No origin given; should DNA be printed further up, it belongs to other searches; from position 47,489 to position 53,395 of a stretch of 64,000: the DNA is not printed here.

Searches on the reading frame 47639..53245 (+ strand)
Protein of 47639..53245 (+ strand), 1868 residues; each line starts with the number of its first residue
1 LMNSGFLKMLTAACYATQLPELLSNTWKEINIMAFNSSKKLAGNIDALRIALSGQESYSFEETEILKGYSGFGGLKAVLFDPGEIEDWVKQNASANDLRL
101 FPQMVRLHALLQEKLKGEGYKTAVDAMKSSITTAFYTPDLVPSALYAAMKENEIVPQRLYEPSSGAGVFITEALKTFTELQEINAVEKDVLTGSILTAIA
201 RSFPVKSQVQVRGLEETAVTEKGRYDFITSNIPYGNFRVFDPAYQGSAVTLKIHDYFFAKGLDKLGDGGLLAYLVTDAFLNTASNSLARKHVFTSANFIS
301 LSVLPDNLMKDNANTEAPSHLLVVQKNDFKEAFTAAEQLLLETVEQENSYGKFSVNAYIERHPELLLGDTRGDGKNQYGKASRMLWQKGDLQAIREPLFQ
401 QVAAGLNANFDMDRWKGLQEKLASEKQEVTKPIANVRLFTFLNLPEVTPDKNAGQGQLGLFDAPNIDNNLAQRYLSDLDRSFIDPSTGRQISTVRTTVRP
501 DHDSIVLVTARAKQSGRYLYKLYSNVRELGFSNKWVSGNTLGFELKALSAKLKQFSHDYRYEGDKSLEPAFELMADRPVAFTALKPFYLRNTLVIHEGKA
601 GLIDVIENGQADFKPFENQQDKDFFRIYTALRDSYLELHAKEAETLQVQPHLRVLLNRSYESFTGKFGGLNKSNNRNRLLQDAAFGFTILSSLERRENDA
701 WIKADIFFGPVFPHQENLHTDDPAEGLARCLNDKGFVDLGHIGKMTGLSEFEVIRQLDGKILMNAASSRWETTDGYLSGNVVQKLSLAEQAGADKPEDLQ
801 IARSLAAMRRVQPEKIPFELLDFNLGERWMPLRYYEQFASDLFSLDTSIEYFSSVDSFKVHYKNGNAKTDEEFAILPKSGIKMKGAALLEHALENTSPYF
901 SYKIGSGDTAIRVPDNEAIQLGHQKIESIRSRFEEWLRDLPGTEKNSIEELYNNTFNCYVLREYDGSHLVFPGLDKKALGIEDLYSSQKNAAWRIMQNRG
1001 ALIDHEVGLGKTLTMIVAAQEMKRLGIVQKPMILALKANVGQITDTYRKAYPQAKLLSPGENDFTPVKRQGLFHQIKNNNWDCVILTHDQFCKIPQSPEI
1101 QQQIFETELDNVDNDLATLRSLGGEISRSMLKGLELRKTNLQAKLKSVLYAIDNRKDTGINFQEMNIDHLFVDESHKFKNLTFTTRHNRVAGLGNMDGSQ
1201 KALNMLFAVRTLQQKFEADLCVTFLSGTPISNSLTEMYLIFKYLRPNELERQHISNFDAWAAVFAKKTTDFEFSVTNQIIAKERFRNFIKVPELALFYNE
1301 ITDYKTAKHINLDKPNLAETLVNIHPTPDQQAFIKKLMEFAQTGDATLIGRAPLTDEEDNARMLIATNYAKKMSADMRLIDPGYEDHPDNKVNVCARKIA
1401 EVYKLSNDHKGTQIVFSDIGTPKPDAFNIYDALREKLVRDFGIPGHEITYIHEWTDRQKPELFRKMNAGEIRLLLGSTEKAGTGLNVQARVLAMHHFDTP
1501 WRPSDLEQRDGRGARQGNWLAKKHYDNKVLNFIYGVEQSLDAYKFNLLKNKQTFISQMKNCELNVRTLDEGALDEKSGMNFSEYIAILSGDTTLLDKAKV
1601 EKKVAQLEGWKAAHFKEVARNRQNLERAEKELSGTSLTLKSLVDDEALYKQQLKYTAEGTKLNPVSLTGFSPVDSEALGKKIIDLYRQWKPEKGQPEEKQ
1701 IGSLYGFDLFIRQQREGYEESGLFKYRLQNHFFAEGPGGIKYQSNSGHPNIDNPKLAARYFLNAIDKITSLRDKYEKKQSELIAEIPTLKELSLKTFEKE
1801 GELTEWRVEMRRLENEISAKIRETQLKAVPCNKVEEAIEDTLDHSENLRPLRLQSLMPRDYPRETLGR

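Call 74: search_protein_families(library=pfam, proteins=[window:47639-53245:+], max_evalue=0.0001)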
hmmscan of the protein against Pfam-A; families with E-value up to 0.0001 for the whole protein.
window:47639-53245:+ (1868 aa): 3 families
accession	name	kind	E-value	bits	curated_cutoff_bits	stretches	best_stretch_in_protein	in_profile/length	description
PF00271.37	Helicase_C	-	3.6e-08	34.1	23.5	1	1409-1517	14-110/110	Helicase conserved C-terminal domain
PF00176.29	SNF2-rel_dom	-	9.1e-08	32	24.9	0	1224-1263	158-195/290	SNF2-related domain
PF04851.21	ResIII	-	7.9e-05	23.1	22.5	0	984-1178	4-137/164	Type III restriction enzyme, res subunit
